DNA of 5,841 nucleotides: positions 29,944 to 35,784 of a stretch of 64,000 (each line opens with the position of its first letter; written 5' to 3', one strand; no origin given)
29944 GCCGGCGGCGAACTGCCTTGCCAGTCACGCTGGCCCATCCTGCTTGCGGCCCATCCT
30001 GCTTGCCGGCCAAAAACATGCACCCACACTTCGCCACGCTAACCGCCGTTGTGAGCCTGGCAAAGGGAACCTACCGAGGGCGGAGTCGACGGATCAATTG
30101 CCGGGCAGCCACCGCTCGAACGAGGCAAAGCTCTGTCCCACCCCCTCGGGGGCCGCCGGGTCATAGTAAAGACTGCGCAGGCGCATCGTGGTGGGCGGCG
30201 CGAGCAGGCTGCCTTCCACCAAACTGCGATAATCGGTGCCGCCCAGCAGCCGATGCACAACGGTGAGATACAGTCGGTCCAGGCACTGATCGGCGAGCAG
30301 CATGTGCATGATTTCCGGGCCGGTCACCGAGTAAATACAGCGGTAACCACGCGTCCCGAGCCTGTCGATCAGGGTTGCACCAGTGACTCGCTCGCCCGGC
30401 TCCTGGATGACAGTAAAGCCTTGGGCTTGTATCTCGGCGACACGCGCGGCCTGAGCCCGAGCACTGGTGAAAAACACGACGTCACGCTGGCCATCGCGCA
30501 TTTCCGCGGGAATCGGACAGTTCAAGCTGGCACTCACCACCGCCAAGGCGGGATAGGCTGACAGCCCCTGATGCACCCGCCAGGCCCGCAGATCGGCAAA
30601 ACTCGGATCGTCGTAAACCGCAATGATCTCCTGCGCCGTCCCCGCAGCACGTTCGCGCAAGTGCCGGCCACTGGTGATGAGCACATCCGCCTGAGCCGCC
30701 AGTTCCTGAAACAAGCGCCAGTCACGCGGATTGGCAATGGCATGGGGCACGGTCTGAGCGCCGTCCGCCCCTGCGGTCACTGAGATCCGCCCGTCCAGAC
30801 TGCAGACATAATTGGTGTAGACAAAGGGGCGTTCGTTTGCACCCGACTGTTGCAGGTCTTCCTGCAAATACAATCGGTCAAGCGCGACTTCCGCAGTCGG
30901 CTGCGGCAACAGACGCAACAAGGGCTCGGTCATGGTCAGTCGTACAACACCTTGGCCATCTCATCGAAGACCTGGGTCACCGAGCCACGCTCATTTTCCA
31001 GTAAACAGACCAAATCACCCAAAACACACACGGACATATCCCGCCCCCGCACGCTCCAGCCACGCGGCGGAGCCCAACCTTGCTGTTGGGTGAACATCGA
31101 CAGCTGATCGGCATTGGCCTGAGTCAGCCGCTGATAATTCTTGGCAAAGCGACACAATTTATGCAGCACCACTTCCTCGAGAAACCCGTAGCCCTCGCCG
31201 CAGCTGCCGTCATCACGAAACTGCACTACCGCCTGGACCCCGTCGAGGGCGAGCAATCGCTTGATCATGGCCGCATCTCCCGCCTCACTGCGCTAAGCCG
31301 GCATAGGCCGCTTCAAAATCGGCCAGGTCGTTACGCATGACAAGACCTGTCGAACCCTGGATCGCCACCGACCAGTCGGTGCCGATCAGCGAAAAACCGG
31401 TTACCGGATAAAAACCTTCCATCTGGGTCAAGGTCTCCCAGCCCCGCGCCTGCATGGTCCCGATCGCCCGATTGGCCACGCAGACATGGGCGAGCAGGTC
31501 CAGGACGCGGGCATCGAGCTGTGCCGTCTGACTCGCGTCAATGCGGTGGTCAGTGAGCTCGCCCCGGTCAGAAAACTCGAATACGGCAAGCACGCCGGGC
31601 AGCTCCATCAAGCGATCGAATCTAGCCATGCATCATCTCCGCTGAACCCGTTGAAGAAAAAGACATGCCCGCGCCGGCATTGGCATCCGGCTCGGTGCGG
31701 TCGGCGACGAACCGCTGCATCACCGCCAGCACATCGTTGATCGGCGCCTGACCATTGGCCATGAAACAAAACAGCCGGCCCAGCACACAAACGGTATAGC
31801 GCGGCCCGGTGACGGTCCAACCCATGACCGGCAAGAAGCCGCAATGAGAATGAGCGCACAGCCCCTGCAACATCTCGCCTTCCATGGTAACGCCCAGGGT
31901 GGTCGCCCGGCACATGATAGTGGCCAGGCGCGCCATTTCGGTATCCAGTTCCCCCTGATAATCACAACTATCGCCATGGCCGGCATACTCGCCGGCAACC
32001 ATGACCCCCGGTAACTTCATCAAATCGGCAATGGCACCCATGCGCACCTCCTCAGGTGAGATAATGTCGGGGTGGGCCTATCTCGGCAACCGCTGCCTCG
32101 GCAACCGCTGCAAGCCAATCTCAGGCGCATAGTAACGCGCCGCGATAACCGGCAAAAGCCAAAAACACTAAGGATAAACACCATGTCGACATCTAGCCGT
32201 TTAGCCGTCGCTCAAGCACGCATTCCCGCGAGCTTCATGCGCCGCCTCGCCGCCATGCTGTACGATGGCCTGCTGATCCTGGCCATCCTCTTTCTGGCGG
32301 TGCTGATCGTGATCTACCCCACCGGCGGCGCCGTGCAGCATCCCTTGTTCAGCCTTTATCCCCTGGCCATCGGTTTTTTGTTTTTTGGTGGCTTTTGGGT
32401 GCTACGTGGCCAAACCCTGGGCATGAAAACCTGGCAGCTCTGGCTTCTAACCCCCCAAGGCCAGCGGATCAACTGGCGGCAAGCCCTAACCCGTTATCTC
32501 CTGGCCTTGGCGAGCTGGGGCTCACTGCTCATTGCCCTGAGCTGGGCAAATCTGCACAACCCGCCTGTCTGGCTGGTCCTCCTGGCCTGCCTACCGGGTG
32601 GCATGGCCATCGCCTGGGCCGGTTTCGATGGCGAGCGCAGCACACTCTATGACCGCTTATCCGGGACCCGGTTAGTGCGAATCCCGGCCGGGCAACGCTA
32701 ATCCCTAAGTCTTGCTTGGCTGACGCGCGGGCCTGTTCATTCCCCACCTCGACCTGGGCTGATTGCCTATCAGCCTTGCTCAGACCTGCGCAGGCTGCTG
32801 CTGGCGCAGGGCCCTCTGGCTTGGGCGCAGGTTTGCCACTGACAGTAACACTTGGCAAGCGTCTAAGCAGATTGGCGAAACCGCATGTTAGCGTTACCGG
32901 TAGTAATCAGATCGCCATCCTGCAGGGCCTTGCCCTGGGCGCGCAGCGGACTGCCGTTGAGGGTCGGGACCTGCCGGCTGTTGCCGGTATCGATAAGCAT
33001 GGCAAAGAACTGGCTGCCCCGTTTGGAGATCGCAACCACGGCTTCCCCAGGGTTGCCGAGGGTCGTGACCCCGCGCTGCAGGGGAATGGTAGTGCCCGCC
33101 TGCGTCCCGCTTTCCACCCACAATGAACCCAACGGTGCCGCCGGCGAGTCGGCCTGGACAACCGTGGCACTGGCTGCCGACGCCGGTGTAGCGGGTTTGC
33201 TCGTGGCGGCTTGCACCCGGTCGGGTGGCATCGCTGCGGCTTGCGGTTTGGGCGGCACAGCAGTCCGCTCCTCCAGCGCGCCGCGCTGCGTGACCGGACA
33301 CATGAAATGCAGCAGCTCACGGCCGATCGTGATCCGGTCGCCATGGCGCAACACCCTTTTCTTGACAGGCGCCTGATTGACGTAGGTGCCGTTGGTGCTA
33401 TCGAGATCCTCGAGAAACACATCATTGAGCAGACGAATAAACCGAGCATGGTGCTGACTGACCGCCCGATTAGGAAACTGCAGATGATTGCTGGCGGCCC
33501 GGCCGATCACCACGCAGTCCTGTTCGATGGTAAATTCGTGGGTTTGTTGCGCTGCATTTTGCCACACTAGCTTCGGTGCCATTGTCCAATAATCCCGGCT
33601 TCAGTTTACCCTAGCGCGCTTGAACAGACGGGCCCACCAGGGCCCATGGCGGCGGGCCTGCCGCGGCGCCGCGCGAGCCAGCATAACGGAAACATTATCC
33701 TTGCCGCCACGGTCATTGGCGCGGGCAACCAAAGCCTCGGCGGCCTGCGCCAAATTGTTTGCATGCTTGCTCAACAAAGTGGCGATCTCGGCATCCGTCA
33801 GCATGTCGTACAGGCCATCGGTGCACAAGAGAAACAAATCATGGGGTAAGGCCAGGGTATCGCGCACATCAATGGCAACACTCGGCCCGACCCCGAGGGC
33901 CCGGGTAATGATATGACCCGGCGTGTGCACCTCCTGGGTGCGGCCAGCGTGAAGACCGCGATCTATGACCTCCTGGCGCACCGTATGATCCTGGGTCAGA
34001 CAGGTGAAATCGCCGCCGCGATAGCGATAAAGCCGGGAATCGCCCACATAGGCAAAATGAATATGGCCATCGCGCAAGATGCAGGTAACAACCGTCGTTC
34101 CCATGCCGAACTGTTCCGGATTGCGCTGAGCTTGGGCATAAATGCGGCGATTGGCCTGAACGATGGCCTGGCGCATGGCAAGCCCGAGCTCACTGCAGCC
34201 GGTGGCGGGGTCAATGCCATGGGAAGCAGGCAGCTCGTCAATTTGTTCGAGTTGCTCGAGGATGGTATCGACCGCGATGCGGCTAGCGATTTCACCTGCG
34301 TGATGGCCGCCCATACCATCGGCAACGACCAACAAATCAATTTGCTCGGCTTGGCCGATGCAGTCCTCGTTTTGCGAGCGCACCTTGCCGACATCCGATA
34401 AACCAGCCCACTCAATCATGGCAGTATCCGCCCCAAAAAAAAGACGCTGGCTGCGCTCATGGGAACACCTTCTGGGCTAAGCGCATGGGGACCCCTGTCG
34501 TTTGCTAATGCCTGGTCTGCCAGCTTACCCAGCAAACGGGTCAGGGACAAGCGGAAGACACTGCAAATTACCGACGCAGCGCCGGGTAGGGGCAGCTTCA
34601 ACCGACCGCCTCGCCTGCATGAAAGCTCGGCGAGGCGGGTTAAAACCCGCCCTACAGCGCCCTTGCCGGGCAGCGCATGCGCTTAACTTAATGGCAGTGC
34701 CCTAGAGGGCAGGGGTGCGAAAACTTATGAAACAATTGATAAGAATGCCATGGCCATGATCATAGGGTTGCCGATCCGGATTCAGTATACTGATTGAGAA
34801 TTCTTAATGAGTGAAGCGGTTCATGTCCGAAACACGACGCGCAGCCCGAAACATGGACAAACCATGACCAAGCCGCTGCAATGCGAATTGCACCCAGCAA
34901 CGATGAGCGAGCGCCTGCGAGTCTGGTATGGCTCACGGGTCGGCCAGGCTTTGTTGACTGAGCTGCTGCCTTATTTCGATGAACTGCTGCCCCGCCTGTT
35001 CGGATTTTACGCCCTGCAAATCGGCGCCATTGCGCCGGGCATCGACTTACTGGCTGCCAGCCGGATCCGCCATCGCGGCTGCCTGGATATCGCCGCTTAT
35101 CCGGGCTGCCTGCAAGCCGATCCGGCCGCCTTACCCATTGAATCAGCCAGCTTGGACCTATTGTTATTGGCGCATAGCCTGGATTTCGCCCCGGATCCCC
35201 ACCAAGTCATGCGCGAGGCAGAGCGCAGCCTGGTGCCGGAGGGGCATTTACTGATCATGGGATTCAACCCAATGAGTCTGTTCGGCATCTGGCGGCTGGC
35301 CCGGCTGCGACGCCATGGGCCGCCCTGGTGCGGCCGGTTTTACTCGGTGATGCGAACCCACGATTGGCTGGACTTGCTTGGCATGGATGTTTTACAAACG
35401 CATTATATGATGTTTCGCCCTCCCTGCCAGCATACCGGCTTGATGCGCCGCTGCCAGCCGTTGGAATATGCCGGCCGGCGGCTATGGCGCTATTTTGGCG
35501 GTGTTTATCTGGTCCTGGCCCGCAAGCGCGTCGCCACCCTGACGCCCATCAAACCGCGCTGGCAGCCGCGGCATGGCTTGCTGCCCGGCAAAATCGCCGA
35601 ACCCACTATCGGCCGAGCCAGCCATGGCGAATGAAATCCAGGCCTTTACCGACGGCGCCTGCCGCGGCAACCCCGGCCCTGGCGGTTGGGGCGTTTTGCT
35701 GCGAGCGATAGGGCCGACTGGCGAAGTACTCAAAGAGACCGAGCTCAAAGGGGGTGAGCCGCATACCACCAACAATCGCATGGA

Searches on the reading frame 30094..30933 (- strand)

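Call 48: search_protein_families(library=pfam, proteins=[window:30094-30933:-], max_evalue=0.0001)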
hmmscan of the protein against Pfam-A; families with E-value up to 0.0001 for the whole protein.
window:30094-30933:- (279 aa): 1 family
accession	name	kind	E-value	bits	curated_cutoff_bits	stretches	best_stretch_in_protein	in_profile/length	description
PF01872.23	RibD_C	-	5e-15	56.3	24.1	1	36-254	1-187/197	RibD C-terminal domain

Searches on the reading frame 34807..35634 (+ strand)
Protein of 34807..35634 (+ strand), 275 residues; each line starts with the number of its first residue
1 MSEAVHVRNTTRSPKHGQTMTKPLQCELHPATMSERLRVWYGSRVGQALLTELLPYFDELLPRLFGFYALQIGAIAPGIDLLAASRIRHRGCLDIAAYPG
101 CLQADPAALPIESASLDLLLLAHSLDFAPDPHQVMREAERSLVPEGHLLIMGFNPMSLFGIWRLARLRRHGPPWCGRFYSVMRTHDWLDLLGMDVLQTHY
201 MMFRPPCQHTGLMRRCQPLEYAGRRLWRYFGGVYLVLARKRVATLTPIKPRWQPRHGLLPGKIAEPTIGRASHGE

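Call 48: search_protein_families(library=pfam, proteins=[window:34807-35634:+], max_evalue=0.0001)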
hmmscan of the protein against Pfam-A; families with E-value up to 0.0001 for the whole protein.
window:34807-35634:+ (275 aa): 1 family
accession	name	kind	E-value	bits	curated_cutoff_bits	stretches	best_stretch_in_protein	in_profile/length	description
PF08241.18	Methyltransf_11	-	1.4e-08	35.7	21.2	1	94-150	39-95/95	Methyltransferase domain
